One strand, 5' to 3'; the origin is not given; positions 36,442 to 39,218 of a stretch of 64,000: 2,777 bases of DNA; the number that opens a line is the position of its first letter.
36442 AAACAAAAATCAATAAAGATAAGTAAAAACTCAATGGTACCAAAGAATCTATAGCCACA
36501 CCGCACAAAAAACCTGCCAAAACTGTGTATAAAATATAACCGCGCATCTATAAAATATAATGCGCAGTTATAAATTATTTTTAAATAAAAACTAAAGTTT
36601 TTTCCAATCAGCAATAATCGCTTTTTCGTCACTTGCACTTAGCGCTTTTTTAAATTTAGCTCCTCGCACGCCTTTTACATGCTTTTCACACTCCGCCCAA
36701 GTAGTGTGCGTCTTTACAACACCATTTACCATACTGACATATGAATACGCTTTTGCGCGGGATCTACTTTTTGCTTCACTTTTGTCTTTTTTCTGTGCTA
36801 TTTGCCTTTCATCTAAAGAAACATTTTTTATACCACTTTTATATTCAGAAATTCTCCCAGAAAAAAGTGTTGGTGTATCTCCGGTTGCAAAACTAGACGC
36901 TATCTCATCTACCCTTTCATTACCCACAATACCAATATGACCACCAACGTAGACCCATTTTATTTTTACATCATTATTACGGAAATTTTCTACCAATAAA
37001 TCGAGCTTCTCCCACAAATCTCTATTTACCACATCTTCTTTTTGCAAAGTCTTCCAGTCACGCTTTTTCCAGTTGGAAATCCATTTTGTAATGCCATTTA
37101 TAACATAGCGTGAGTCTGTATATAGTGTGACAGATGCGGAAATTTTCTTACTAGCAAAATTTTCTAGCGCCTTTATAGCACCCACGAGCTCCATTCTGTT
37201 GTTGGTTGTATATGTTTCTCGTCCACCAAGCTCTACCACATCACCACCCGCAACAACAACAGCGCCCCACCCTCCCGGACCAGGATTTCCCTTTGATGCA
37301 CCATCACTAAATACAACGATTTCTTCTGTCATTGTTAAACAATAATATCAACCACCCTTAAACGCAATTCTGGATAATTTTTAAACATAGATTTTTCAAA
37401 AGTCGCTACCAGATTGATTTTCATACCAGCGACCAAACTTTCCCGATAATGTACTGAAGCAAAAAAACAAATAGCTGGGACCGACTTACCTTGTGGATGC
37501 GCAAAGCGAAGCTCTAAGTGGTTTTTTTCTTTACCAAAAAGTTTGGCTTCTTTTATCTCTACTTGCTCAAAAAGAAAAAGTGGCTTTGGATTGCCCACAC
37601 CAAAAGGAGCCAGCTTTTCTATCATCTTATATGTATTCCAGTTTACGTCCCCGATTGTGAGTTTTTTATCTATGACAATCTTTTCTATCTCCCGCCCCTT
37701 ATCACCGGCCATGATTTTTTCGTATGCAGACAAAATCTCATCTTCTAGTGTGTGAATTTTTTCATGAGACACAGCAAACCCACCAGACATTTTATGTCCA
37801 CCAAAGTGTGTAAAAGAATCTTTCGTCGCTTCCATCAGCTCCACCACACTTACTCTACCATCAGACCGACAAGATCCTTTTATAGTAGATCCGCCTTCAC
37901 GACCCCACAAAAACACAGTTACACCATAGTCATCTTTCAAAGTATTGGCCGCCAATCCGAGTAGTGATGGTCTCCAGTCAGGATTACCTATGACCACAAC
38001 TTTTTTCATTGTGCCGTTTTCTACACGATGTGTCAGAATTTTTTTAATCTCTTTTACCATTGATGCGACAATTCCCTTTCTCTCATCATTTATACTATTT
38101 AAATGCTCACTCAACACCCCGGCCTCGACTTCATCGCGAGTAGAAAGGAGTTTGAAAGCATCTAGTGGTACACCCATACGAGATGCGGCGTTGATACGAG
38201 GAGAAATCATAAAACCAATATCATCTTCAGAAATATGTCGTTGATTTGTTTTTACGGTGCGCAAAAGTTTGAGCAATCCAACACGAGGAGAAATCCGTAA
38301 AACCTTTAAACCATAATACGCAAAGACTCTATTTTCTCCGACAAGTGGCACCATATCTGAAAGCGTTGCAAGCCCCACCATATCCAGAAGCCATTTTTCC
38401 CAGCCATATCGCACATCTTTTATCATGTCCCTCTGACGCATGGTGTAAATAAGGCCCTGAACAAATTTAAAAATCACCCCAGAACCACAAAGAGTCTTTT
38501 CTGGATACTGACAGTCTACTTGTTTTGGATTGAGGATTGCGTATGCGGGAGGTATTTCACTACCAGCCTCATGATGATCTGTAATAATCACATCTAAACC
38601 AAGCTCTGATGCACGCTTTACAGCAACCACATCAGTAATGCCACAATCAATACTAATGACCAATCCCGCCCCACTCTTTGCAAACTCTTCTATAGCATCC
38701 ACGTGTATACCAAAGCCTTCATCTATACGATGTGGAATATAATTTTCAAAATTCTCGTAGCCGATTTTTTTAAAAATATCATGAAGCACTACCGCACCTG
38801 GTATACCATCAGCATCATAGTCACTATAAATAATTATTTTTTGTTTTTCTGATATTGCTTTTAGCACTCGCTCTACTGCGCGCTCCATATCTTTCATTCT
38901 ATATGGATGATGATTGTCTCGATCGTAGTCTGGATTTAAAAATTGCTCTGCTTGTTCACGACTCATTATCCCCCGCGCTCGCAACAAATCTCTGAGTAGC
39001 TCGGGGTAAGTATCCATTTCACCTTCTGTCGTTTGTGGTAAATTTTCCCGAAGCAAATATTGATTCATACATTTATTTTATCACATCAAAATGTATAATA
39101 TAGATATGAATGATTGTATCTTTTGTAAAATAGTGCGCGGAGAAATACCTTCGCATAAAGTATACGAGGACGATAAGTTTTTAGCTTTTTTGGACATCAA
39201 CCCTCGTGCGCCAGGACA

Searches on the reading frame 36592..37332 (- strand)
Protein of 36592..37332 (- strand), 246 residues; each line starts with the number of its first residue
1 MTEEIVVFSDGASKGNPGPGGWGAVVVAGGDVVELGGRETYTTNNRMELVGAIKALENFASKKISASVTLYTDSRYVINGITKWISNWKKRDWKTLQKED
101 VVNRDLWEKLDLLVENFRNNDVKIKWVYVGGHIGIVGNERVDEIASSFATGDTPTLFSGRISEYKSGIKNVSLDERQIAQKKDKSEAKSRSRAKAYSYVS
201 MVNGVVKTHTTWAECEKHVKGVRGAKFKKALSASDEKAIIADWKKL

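Call 58: search_protein_families(library=pfam, proteins=[window:36592-37332:-], max_evalue=0.0001)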
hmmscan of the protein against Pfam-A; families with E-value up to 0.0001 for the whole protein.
window:36592-37332:- (246 aa): 2 families
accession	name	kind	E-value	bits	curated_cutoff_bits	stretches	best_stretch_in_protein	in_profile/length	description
PF00075.30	RNase_H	-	8.4e-39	133.4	25.8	1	3-147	2-138/141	RNase H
PF01693.22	Cauli_VI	-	1.7e-05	25.4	21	1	210-229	15-34/44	Ribonuclease H1 N-terminal domain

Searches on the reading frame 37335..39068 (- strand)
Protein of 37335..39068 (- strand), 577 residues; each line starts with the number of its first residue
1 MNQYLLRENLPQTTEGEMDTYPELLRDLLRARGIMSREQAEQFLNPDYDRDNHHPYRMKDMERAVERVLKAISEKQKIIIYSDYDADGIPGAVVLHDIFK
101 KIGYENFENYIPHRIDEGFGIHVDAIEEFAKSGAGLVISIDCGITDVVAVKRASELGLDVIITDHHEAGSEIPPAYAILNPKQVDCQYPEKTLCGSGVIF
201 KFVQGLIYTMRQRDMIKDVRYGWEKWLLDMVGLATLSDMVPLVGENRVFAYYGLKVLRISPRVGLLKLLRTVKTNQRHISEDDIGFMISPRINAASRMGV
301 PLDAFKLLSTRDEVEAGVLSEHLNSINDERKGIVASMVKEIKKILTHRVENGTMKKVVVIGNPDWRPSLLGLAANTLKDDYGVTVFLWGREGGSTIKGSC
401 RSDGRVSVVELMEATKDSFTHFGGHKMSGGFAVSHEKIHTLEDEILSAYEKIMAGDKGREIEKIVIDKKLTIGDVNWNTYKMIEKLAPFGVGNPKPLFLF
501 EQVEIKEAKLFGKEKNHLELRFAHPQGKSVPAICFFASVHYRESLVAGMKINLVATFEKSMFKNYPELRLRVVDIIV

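Call 34: search_protein_families(library=pfam, proteins=[window:37335-39068:-], max_evalue=0.00001)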
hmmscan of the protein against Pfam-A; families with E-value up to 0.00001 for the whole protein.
window:37335-39068:- (577 aa): 3 families
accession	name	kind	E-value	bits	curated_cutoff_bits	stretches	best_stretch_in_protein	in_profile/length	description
PF01368.27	DHH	-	4.6e-23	82.3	28.1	1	77-211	1-107/125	DHH family, N-terminal domain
PF17768.7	RecJ_OB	-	6.3e-23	81.3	27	1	466-574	1-107/107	RecJ OB domain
PF02272.25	DHHA1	-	8e-11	42.7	25.9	1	356-446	3-97/102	DHHA1 domain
